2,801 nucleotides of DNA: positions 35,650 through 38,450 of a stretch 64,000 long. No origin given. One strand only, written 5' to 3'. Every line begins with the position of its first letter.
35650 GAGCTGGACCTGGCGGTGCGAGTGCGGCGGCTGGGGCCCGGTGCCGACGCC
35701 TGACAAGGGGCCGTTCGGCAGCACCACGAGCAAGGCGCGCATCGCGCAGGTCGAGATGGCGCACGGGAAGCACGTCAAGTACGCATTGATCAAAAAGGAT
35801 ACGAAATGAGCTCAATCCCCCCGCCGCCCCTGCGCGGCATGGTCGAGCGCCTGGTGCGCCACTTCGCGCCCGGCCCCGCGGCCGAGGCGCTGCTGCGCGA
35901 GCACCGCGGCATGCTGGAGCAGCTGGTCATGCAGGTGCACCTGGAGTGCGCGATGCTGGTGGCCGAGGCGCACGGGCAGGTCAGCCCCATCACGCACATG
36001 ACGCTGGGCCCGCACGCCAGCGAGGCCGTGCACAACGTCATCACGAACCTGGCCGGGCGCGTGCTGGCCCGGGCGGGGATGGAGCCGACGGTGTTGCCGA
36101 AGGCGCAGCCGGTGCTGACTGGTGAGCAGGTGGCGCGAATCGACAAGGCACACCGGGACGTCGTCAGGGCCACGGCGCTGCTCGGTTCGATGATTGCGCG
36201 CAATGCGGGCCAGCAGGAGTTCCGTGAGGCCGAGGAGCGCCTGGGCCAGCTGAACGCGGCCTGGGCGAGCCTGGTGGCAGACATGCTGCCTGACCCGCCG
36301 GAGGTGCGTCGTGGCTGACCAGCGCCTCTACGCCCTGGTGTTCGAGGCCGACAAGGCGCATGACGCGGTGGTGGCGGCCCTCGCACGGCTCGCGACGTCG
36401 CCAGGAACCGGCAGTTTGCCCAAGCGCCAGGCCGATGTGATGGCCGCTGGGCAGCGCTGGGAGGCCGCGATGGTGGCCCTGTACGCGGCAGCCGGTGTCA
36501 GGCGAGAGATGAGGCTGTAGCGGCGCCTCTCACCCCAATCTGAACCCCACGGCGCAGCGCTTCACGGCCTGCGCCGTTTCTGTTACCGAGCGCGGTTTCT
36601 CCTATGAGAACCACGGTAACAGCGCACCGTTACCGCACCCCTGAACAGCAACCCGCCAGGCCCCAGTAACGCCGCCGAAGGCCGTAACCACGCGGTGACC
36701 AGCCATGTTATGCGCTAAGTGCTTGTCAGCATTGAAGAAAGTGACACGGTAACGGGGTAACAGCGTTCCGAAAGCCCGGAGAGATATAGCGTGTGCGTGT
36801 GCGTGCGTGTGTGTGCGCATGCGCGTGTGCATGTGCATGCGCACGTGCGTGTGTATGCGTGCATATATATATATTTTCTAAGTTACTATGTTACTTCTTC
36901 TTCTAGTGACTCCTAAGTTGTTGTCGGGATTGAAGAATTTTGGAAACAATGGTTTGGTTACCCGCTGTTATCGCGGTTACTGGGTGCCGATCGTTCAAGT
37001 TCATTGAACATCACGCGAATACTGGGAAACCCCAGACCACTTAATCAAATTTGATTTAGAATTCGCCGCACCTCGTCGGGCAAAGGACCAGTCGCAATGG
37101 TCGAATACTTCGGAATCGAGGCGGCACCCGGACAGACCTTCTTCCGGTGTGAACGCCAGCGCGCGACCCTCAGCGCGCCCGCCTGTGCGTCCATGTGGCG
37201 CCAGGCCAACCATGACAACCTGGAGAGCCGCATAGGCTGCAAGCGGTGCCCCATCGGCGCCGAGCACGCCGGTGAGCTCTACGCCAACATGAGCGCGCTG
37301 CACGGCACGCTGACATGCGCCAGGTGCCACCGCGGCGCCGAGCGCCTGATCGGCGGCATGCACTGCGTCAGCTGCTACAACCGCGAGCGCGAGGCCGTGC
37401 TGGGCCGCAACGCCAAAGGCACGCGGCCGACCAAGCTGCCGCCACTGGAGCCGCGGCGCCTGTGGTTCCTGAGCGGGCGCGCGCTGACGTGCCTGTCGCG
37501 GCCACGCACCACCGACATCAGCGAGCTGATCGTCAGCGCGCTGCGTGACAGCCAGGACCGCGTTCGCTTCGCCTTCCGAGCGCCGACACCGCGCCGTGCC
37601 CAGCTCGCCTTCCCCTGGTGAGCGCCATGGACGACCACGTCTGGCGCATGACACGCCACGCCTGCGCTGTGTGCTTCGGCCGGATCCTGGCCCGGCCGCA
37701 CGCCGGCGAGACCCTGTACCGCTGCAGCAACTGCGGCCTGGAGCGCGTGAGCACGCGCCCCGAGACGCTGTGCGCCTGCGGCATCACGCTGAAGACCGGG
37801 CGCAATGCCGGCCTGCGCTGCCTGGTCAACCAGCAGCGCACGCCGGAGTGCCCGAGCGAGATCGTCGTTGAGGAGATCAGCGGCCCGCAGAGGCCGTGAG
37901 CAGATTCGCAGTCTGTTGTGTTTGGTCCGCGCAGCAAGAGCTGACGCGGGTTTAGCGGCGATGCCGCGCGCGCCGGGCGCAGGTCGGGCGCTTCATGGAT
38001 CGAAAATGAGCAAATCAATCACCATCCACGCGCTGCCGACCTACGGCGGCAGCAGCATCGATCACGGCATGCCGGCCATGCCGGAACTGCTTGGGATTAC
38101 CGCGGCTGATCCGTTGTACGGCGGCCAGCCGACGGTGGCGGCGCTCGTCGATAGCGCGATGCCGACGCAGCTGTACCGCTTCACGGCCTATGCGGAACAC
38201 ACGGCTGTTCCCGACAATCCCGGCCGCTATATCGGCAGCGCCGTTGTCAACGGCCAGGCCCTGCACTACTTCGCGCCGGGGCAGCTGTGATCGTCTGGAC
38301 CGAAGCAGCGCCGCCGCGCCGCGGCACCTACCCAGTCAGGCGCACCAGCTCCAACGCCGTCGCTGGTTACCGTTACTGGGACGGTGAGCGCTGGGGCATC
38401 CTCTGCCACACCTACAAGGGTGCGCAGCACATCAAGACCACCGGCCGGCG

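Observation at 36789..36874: Perfect 86-bp alternating purine-pyrimidine (Z-DNA-prone) tract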

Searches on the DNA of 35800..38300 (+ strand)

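Call 5: search_dna_similar(query=window:35800-38300:+, collection=phages, mode=near, max_rows=30)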
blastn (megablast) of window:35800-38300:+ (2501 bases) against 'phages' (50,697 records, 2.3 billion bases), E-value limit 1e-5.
No match.

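Call 16: search_dna_similar(query=window:35800-38300:+, collection=phages, mode=distant, max_rows=25)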
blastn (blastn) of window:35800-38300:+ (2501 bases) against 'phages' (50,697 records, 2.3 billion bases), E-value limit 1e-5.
Records with a match: 5; places in all: 5; records where one place covers at least 80% of the query: 0.
Best place of each record, by identity: 60-80% 5.
By first word of the organism name: Bordetella 2; Pseudomonas 2; Aeromonas 1.
By host as written in the record: Bordetella bronchiseptica 4715 2; Pseudomonas putida 2; Aeromonas hydrophila 1.
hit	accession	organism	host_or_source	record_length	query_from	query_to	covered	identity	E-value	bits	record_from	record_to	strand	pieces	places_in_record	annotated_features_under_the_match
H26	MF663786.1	Bordetella phage vB_BbrM_PHB04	Bordetella bronchiseptica 4715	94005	1294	2066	21%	70.8%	1e-24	207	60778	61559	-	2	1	hypothetical protein (x2)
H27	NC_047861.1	Bordetella phage vB_BbrM_PHB04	Bordetella bronchiseptica 4715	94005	1294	2066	21%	70.8%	1e-24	207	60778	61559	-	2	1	hypothetical protein (x2)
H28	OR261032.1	Aeromonas phage ST4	Aeromonas hydrophila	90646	1448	1593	6%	69.9%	7e-8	66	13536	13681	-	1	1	hypothetical protein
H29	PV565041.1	Pseudomonas phage Jeremy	Pseudomonas putida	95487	1499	1620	5%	73.0%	2e-7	64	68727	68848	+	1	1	hypothetical protein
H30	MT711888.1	Pseudomonas phage Dolphis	Pseudomonas putida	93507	1516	1620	4%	75.7%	8e-7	63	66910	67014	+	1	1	hypothetical protein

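Call 17: get_annotated_region(hit=H27, flank=5000)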
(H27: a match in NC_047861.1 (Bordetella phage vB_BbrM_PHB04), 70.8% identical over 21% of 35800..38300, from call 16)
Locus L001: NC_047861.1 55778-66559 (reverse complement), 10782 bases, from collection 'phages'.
description: Bordetella phage vB_BbrM_PHB04, complete genome.
organism: Bordetella phage vB_BbrM_PHB04 (NCBI taxid 2029657)
taxonomy: Viruses; Duplodnaviria; Heunggongvirae; Uroviricota; Caudoviricetes; Phabquatrovirus; Phabquatrovirus PHB04
host: Bordetella bronchiseptica 4715; source: wastewater; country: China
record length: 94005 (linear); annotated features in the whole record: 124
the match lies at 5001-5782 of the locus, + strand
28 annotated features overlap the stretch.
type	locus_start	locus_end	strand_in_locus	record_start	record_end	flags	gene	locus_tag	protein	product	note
CDS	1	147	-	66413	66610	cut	-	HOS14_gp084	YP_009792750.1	hypothetical protein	-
CDS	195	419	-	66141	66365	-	-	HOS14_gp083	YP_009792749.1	hypothetical protein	-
CDS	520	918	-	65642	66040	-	-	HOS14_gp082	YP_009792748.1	hypothetical protein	-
CDS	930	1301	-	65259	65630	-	-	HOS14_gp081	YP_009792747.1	hypothetical protein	-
CDS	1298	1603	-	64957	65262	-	-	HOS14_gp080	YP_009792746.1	hypothetical protein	-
CDS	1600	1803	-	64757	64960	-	-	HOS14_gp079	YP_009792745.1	hypothetical protein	-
CDS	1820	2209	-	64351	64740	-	-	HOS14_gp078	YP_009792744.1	hypothetical protein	-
CDS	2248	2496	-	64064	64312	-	-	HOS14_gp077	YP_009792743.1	hypothetical protein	-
CDS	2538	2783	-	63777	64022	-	-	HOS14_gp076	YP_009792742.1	hypothetical protein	-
CDS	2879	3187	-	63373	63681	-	-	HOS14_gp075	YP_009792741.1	hypothetical protein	-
CDS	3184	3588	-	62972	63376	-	-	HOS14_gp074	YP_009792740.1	hypothetical protein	-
CDS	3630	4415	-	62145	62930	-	-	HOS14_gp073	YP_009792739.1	hypothetical protein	-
CDS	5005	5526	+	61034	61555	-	-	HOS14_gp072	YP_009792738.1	hypothetical protein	-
CDS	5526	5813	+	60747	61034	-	-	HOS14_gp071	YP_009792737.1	hypothetical protein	-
CDS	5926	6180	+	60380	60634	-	-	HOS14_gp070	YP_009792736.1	hypothetical protein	-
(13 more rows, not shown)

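Call 20: get_annotated_region(hit=H28, flank=3000)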
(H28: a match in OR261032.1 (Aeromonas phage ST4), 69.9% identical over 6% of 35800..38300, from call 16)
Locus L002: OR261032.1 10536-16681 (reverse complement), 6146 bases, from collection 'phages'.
description: Aeromonas phage ST4, complete genome.
organism: Aeromonas phage ST4 (NCBI taxid 3065692)
taxonomy: Viruses; Duplodnaviria; Heunggongvirae; Uroviricota; Caudoviricetes
host: Aeromonas hydrophila; source: underground sewage; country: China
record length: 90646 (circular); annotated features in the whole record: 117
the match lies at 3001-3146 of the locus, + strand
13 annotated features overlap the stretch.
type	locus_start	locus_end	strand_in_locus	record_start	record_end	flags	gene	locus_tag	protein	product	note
CDS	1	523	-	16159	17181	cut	-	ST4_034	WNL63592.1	nicotinamide-nucleotide adenylyltransferase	-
CDS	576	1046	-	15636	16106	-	-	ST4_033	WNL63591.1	hypothetical protein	-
CDS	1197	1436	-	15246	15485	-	-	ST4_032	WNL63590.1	hypothetical protein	-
CDS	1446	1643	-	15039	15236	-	-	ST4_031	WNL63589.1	hypothetical protein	-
CDS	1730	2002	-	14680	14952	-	-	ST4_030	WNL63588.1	hypothetical protein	-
CDS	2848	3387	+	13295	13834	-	-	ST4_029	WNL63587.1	hypothetical protein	-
CDS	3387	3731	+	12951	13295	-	-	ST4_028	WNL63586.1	DNA repair helicase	-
CDS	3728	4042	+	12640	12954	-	-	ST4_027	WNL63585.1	chromosome segregation protein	-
CDS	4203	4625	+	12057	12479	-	-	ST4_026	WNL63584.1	hypothetical protein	-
CDS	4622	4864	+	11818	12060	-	-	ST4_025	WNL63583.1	hypothetical protein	-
CDS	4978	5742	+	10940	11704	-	-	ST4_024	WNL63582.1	hypothetical protein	-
CDS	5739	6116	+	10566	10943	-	-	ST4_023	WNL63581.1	hypothetical protein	-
CDS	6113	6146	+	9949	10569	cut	-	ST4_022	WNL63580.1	DNA methyltransferase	-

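Call 21: get_annotated_region(hit=H29, flank=3000)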
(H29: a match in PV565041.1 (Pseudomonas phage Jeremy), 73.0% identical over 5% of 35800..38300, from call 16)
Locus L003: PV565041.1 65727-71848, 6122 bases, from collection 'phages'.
description: Pseudomonas phage Jeremy, complete genome.
organism: Pseudomonas phage Jeremy (NCBI taxid 3418341)
taxonomy: Viruses
host: Pseudomonas putida; source: soil; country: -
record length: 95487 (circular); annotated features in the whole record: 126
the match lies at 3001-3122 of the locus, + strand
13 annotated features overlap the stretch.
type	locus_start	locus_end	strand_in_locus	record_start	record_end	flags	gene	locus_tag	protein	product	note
CDS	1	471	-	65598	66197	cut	-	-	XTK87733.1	hypothetical protein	-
CDS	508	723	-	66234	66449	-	-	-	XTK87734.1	hypothetical protein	-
CDS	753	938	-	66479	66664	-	-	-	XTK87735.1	hypothetical protein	-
CDS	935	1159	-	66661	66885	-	-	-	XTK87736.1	hypothetical protein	-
CDS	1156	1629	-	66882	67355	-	-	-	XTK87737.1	hypothetical protein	-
CDS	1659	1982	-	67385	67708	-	-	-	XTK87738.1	hypothetical protein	-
CDS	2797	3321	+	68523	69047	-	-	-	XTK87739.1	hypothetical protein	-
CDS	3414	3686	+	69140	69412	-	-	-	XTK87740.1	DNA repair helicase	-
CDS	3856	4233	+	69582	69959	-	-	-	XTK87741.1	hypothetical protein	-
CDS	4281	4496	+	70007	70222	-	-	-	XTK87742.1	hypothetical protein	-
CDS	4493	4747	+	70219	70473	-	-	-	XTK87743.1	DUF4884 domain-containing protein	-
CDS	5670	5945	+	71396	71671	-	-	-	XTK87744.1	hypothetical protein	-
CDS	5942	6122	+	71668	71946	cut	-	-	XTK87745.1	hypothetical protein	-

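Call 46: search_rna_families(source=window, start=36000, end=37600, threshold=evalue, max_evalue=1)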
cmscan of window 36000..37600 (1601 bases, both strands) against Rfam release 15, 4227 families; matches with E-value up to 1: 11.
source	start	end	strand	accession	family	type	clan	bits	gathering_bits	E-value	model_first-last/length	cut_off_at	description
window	36797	36867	+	RF04217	mir-297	Gene; miRNA;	-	46.2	90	9.1e-07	1-71/71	no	mir-297 microRNA precursor family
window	36803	36854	+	RF04176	mir-3149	Gene; miRNA;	-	30.3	100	0.0028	1-83/83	no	mir-3149 microRNA precursor family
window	36762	36930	+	RF02723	sno_ZL1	Gene; snRNA; snoRNA; CD-box;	-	24.9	64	0.0014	1-196/196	no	Small nucleolar RNA ZL1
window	36804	36872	-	RF04217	mir-297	Gene; miRNA;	-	23.4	90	0.33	1-71/71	no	mir-297 microRNA precursor family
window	36798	36853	+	RF00670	mir-105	Gene; miRNA;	-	23.2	68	0.061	1-81/81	no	mir-105 microRNA precursor family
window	36805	36860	+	RF01005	MIR530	Gene; miRNA;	-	22.3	85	0.23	1-172/172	no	MIR530 microRNA precursor family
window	36797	36856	+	RF03662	mir-2060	Gene; miRNA;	-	21.8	54.5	0.094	1-94/94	no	mir-2060 microRNA precursor family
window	36807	36863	+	RF04238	mir-4012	Gene; miRNA;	-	21.8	80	0.29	1-63/63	no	mir-4012 microRNA precursor family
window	36794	36859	+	RF04052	mir-466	Gene; miRNA;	-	21.4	85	0.45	1-80/80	no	mir-466 microRNA precursor family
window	36178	36305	+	RF02175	SMAD5-AS1_3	Gene; lncRNA;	-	20.5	60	0.081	1-125/125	no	SMAD5 antisense RNA 1 conserved region 3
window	37510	37600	+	RF02850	Ysr276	Gene; antisense;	-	17.9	100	0.015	1-84/195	3'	Yersinia sRNA 276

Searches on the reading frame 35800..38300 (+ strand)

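Call 67: search_protein_families(library=pfam, proteins=[L001:3630-4415:-, L002:1730-2002:-, L003:1659-1982:-], max_evalue=0.01)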
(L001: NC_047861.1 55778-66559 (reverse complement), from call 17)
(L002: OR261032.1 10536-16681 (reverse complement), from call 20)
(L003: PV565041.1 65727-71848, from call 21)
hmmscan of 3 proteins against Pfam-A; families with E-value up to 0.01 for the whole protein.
L001:3630-4415:- (261 aa): 1 family
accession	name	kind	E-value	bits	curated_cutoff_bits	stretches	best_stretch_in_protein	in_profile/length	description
PF12843.12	QSregVF_b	-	0.00055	20.2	22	1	102-131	8-37/66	Putative quorum-sensing-regulated virulence factor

L002:1730-2002:- (90 aa): 0 families

L003:1659-1982:- (107 aa): 0 families
